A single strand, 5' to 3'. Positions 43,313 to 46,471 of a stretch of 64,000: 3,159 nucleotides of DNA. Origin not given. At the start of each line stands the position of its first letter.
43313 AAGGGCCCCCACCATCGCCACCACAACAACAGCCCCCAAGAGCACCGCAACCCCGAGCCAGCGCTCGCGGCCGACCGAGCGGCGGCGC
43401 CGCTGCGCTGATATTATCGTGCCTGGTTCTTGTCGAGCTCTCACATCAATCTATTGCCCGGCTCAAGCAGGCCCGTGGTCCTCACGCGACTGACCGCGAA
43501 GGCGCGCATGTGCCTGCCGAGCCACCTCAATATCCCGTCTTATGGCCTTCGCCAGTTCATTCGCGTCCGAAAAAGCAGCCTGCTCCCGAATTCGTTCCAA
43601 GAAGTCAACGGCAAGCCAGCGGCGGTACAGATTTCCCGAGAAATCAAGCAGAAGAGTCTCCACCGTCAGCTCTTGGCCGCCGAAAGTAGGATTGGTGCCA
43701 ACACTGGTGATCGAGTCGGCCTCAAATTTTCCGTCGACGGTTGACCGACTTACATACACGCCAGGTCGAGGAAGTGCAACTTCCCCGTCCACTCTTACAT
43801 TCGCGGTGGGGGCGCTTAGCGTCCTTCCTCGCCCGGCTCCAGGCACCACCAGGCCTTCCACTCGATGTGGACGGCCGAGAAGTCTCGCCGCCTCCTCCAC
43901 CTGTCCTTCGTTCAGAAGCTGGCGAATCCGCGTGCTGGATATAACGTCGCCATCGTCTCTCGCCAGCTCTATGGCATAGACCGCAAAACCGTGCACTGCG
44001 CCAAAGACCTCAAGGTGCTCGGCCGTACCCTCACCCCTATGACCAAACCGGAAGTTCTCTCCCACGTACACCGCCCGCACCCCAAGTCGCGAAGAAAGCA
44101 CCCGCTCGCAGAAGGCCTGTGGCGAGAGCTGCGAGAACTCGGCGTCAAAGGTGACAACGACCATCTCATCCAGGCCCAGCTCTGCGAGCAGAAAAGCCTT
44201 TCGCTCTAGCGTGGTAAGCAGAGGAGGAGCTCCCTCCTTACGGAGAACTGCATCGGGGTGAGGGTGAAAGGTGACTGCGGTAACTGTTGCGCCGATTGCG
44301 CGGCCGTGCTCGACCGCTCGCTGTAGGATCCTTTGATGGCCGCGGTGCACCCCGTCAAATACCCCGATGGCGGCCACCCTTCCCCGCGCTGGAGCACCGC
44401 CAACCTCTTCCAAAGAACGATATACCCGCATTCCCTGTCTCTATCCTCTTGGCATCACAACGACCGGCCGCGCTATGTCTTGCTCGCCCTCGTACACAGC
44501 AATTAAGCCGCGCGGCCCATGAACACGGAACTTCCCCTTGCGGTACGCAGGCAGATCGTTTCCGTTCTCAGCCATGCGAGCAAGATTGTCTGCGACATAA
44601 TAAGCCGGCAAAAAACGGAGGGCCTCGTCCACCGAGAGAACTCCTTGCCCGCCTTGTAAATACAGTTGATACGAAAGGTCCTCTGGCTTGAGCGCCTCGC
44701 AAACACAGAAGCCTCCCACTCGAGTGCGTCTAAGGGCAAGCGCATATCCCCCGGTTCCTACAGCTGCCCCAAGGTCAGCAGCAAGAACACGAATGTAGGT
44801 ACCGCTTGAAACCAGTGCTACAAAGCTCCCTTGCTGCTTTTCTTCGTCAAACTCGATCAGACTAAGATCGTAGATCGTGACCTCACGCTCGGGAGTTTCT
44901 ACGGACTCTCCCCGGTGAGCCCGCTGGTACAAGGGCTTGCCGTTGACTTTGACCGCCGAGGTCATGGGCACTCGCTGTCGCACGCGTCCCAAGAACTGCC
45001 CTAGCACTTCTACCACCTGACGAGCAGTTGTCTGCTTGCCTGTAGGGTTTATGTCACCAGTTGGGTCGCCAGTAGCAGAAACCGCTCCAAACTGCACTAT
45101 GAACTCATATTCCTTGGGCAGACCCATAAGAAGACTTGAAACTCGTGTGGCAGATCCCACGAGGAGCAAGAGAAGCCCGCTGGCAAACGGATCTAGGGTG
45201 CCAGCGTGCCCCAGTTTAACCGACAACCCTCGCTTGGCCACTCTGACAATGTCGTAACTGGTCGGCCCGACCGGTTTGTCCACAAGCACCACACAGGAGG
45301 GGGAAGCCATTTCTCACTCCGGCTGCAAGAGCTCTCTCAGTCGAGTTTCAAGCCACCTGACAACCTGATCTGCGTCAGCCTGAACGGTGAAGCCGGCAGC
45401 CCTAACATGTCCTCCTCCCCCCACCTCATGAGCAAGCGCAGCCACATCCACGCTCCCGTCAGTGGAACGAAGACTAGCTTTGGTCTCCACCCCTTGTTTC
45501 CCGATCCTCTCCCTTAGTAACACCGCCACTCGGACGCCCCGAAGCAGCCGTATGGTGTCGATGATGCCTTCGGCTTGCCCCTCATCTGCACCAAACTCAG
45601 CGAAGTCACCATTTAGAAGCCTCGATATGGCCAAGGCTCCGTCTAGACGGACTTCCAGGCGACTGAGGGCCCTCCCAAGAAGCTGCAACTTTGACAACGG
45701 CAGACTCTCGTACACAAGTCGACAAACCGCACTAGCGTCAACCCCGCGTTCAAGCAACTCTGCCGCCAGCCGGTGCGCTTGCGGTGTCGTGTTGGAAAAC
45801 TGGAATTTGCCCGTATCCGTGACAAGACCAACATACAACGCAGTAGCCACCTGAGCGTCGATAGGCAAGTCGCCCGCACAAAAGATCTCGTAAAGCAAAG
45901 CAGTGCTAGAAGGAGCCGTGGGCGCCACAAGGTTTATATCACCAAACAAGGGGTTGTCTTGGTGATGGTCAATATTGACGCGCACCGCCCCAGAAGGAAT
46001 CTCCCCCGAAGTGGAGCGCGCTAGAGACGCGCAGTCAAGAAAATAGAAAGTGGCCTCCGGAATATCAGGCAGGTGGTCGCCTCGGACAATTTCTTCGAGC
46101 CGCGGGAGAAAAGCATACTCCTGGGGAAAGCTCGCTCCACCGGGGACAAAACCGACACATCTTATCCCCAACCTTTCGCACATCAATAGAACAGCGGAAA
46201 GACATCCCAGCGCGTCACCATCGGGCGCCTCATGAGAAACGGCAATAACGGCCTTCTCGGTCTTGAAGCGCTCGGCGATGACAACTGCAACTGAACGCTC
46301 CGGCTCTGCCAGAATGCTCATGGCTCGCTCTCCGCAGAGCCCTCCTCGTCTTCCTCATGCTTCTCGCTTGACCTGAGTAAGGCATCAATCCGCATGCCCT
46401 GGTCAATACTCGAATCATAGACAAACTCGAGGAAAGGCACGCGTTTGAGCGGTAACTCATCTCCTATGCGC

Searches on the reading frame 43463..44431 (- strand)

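Call 53: search_protein_families(library=ncbifam, proteins=[window:43463-44431:-], max_evalue=0.00001)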
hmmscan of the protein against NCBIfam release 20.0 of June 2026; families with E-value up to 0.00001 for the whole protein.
window:43463-44431:- (322 aa): 11 families
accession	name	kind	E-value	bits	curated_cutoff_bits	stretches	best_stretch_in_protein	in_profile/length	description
NF004160.0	PRK05627.1-3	equivalog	8.7e-97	323.7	295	1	16-308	15-319/325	bifunctional riboflavin kinase/FAD synthetase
NF004159.0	PRK05627.1-2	equivalog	9.4e-78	261.5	306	1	1-314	2-313/326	bifunctional riboflavin kinase/FAD synthetase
NF004163.0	PRK05627.1-6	equivalog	3.8e-72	243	315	1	1-308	1-307/313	bifunctional riboflavin kinase/FAD synthetase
TIGR00083.1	ribF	equivalog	1.2e-71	241.5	184.35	1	21-306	3-287/290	riboflavin biosynthesis protein RibF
NF004162.0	PRK05627.1-5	equivalog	2.3e-71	240.7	241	1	19-309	16-300/304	bifunctional riboflavin kinase/FAD synthetase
NF004161.0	PRK05627.1-4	equivalog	1.8e-66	224.4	461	1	18-309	20-312/324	bifunctional riboflavin kinase/FAD synthetase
NF004158.0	PRK05627.1-1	equivalog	1.2e-58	198.8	396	1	19-306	19-302/304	bifunctional riboflavin kinase/FAD synthetase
NF005518.0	PRK07143.1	equivalog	4.1e-21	75.6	232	1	20-282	19-252/281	hypothetical protein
NF045965.1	RibF_rel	equivalog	8.3e-19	68.1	200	1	19-282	15-256/279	FAD synthase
TIGR00125.1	cyt_tran_rel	domain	2e-07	31.1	27.7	1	18-82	1-57/65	adenylyltransferase/cytidyltransferase family protein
NF001985.0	PRK00777.1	subfamily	3.7e-07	30.3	104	0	19-52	7-40/157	pantetheine-phosphate adenylyltransferase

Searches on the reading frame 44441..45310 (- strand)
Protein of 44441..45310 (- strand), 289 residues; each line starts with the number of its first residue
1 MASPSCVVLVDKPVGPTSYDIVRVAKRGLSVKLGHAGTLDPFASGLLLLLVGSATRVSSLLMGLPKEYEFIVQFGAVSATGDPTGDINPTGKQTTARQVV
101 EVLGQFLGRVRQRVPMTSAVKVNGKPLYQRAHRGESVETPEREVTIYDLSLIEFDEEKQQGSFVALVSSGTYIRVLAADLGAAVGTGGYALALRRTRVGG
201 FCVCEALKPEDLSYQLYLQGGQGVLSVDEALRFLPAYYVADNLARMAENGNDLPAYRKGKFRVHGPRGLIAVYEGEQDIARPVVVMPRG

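Call 53: search_protein_families(library=ncbifam, proteins=[window:44441-45310:-], max_evalue=0.00001)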
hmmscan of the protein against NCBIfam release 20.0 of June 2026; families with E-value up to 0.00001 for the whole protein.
window:44441-45310:- (289 aa): 3 families
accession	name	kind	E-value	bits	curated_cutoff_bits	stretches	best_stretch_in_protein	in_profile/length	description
TIGR00431.1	TruB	equivalog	3.7e-54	183.6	151.45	1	6-210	3-208/210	tRNA pseudouridine(55) synthase TruB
NF003280.0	PRK04270.1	equivalog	1.7e-31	109.2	242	1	6-220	32-212/323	RNA-guided pseudouridylation complex pseudouridine synthase subunit Cbf5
TIGR00425.1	CBF5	equivalog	2.9e-29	102.2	238.15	1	6-212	35-207/322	RNA-guided pseudouridylation complex pseudouridine synthase subunit Cbf5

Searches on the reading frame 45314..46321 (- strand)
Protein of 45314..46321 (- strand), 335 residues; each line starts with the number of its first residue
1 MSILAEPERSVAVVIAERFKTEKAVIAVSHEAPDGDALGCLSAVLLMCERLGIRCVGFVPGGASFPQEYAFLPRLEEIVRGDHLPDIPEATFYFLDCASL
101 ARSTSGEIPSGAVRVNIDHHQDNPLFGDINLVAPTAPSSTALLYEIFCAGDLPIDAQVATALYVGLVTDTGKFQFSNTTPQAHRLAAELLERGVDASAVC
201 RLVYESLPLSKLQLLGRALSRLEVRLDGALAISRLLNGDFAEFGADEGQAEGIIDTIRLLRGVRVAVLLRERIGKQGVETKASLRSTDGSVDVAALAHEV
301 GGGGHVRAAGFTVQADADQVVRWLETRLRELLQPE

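Call 53: search_protein_families(library=ncbifam, proteins=[window:45314-46321:-], max_evalue=0.00001)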
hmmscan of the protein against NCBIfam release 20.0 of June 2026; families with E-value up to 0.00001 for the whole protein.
window:45314-46321:- (335 aa): 3 families
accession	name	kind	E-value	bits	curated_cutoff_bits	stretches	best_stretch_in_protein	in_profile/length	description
NF053633.1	OlncasPapPhNrnA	equivalog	1.4e-15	57.1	350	1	115-317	108-302/317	bifunctional oligoribonuclease/PAP phosphatase NrnA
NF041569.1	A-tRNAntase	equivalog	1.9e-11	43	1440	1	114-334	92-307/880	A-adding tRNA nucleotidyltransferase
NF011110.0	PRK14538.1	equivalog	8.5e-06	24.1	707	0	115-320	473-670/838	putative bifunctional signaling protein/50S ribosomal protein L9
